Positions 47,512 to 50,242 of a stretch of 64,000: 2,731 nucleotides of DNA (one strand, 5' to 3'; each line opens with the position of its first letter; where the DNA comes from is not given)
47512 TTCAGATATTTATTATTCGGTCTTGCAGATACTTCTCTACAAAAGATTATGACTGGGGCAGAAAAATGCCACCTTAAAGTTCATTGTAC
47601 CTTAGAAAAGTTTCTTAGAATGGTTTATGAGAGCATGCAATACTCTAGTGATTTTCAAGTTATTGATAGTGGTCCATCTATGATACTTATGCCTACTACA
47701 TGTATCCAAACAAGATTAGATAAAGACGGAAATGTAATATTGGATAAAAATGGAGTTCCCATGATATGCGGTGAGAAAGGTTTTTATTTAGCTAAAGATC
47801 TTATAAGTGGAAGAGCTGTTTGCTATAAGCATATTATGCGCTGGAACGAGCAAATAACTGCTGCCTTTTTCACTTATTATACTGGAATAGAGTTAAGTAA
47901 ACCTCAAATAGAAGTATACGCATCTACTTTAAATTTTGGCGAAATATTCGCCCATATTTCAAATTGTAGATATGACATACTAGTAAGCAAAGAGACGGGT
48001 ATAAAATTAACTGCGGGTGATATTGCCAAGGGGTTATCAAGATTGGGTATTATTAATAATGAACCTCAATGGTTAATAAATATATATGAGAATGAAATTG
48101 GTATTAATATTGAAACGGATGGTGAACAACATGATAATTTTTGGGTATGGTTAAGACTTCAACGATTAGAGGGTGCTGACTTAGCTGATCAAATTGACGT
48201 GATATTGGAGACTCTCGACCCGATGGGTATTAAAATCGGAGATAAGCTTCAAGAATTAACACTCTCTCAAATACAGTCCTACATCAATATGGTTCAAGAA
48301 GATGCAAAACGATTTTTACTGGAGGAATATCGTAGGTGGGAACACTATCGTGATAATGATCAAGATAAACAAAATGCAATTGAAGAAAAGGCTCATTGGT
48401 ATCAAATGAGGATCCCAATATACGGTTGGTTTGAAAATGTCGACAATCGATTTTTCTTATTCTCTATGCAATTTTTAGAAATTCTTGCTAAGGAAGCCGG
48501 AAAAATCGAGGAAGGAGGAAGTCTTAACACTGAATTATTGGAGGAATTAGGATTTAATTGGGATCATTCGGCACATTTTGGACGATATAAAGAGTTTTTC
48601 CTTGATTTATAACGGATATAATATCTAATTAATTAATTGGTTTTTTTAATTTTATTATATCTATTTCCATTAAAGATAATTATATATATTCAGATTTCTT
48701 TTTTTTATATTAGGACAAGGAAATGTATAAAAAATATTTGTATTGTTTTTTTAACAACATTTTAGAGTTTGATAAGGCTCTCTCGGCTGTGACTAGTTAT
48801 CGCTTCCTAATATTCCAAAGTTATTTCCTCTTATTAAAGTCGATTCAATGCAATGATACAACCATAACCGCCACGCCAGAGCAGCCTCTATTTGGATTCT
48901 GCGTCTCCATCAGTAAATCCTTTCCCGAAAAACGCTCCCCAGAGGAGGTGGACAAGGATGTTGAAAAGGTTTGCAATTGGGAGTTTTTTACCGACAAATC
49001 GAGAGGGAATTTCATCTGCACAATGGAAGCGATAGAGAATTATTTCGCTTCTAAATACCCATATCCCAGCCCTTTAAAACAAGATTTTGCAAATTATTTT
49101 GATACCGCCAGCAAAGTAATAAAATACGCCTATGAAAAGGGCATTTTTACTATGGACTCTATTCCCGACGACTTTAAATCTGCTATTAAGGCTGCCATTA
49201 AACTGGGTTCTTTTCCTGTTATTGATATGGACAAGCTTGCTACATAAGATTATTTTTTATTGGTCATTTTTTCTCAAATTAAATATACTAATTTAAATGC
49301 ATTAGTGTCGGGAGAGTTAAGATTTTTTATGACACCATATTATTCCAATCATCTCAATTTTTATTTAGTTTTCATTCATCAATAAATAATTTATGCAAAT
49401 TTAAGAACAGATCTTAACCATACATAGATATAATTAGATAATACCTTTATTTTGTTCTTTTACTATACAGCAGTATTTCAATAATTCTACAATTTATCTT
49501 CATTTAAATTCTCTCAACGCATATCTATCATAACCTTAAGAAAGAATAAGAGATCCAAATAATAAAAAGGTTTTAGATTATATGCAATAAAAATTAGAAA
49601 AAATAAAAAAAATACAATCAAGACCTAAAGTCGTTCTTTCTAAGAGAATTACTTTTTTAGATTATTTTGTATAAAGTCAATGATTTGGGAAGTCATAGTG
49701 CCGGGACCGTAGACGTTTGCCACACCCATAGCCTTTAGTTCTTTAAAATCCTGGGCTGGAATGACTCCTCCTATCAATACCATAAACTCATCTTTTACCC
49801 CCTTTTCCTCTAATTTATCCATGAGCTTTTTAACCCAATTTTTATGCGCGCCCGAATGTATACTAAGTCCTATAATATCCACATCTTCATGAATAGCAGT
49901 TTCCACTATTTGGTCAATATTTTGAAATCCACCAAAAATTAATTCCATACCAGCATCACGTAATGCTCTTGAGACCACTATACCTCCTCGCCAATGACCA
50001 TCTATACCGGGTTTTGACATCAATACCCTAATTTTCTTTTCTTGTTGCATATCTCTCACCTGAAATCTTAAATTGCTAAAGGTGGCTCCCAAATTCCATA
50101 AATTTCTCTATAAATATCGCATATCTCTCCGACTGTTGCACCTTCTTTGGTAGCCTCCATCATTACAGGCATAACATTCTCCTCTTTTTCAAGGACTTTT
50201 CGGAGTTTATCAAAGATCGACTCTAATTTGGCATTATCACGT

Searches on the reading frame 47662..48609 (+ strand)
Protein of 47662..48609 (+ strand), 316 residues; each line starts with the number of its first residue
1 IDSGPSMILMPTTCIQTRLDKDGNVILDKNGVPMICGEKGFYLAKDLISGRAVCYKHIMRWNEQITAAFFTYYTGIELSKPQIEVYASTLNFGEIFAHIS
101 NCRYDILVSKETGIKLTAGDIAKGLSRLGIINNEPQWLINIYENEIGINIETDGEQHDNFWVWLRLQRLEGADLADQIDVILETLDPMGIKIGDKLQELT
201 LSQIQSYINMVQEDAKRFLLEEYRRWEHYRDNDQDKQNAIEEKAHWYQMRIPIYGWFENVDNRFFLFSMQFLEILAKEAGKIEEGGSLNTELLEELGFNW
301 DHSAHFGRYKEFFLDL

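Call 81: search_solved_structures(query=A6, max_evalue=10, show_alignments=2)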
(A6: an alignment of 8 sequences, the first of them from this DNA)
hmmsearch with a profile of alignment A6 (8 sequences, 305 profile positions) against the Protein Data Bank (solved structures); distinct sequences matched with E-value up to 10: 6.
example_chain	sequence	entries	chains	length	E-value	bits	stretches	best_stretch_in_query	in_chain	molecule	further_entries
8jsf_A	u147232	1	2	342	0.18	14.5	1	86-199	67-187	cytidylate cyclase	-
3h0g_L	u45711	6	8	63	0.54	12.9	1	30-63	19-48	DNA-directed RNA polymerases I, II, and III subunit RPABC4 | RNA polymerase II subunit Rpb12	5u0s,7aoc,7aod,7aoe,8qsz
2i6v_A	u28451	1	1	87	0.96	12.1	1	101-158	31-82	General secretion pathway protein C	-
2i4s_A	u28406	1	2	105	1.3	11.7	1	101-158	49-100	General secretion pathway protein C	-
2ku3_A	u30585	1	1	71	1.4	11.6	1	39-78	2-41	Bromodomain-containing protein 1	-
5egb_A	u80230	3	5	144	8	9.1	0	32-55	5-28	Histone-lysine N-methyltransferase PRDM9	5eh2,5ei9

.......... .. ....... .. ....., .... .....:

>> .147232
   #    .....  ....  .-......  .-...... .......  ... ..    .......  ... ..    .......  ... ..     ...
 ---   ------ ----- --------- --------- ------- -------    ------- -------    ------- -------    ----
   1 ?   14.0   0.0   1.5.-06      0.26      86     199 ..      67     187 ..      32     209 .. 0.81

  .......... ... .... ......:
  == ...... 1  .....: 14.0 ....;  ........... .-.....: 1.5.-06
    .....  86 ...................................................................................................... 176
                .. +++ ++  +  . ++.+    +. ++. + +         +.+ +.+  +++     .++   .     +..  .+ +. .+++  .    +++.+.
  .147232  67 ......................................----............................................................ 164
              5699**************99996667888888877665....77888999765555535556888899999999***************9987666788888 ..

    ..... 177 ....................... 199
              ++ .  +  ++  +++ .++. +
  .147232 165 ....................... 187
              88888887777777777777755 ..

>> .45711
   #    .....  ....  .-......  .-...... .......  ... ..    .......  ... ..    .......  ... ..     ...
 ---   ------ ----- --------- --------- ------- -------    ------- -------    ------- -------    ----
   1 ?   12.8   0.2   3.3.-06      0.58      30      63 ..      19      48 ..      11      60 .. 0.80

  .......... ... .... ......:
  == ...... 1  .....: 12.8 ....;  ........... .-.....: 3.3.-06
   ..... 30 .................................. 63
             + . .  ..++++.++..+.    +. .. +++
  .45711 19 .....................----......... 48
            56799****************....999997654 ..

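Call 82: search_protein_families(library=pfam, alignment_id=A6, max_evalue=5)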
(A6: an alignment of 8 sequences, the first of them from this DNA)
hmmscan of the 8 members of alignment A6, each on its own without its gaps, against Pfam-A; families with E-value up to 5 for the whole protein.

A. member 1, seq(316 aa): 2 families
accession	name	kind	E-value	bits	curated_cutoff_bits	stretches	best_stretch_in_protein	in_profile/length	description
PF03979.19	Sigma70_r1_1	-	0.067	13.6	22.5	1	175-197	36-58/81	Sigma-70 factor, region 1.1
PF24449.1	T4_y05I_N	-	0.092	13.8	24.9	1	91-154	8-76/99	y05I-like putative transcription factor N-terminal domain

B. families by the number of members that match (of 8 scanned): 23 families
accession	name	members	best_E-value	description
PF09723.15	Zn_ribbon_8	2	0.0089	Zinc ribbon domain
PF14311.12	DUF4379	2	0.0092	Probable Treble clef zinc finger domain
PF04358.19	DsrC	1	0.0045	DsrC like protein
PF19416.4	Astro_VPg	1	0.016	Astrovirus VPg protein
PF06648.16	AcMNPV_Ac75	1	0.019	Autographa californica nuclear polyhedrosis virus (AcMNPV), Ac75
PF20369.3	DUF6664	1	0.021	Family of unknown function (DUF6664)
PF12081.13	GldM_1st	1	0.039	GldM N-terminal domain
PF01155.25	HypA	1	0.047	Hydrogenase/urease nickel incorporation, metallochaperone, hypA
PF10881.14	DUF2726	1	0.056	Protein of unknown function (DUF2726)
PF12455.13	Dynactin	1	0.062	Dynein associated protein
PF03979.19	Sigma70_r1_1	1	0.067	Sigma-70 factor, region 1.1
PF14319.11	Zn_Tnp_IS91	1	0.071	Transposase zinc-binding domain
PF14447.12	Prok-RING_4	1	0.071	Prokaryotic RING finger family 4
PF22451.2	NirdL-like_HTH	1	0.076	Siroheme decarboxylase NirDL-like HTH domain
PF24449.1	T4_y05I_N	1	0.092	y05I-like putative transcription factor N-terminal domain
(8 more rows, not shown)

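Call 102: find_related_loci(query=A7, collection=metagenome_contigs, flank=10000)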
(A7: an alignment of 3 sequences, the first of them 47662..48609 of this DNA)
Query A7 (316 aa) in metagenome_contigs; peptide patterns used: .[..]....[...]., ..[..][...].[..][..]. (x = any residue, [..] = any of these).
326 stretches matched a pattern, but none encodes a relative of the query by tblastn (E <= 1e-3).

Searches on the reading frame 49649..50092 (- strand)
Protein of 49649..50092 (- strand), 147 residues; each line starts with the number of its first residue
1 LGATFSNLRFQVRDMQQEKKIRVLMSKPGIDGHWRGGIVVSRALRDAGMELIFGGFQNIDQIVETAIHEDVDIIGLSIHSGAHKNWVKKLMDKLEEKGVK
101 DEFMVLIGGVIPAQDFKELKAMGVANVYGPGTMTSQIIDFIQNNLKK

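Call 13: search_protein_families(library=pfam, proteins=[window:49649-50092:-], max_evalue=0.01)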
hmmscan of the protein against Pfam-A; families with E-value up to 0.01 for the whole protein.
window:49649-50092:- (147 aa): 1 family
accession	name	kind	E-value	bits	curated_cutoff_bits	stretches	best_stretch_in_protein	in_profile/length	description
PF02310.24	B12-binding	-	4e-19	69.1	32.1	1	22-134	2-116/121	B12 binding domain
